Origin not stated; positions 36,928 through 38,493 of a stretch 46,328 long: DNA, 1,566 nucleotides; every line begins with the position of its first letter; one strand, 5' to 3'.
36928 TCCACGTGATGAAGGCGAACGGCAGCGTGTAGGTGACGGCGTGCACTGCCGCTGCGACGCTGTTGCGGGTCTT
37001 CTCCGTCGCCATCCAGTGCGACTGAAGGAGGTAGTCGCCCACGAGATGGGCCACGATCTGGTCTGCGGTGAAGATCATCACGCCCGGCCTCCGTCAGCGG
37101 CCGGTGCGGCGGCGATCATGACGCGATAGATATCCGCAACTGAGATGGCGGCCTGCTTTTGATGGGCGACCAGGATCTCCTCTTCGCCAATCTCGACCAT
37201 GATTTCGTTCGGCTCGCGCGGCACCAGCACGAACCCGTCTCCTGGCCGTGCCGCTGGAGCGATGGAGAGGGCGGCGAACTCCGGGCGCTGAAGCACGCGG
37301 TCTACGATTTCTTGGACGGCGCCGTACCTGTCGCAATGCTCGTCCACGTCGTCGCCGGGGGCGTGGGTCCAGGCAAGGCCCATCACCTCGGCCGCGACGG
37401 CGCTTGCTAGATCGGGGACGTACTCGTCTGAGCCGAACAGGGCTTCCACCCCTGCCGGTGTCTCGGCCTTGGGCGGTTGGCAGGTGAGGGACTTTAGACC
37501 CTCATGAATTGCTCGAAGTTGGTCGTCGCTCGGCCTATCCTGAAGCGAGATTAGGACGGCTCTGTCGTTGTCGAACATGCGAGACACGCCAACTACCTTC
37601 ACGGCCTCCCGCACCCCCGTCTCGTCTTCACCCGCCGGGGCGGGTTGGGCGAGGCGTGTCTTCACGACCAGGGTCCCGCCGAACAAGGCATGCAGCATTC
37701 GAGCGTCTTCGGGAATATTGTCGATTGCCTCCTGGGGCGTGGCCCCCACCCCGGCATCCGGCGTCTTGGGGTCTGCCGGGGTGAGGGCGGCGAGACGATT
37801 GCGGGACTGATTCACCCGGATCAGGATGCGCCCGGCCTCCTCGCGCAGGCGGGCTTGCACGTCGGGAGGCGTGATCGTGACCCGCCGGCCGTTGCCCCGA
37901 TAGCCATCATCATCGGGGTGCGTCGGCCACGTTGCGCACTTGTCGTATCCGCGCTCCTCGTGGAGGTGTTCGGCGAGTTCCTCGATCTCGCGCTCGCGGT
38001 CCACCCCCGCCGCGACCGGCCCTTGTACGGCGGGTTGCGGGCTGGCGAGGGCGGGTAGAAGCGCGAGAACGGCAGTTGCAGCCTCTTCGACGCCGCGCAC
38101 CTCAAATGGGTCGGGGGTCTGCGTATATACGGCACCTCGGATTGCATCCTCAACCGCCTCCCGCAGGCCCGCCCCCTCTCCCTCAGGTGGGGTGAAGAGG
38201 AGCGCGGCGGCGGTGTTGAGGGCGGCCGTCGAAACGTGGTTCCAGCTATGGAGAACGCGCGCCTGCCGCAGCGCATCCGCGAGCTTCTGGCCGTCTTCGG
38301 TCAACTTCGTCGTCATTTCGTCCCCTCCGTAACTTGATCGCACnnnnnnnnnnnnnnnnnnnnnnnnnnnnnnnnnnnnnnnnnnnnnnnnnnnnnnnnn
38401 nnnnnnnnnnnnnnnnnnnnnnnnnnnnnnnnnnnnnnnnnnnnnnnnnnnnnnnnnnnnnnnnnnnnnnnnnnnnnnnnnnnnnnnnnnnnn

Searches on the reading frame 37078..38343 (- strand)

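Call 104: search_protein_families(library=phrogs, proteins=[window:37078-38343:-], max_evalue=0.00001)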
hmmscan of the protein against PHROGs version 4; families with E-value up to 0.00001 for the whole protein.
window:37078-38343:- (421 aa): 2 families
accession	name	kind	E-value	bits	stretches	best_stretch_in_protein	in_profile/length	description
phrog_36186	-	unknown function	4e-08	34.3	1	249-293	45-89/93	-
phrog_12449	-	unknown function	1.3e-06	29.7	1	369-416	168-215/220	-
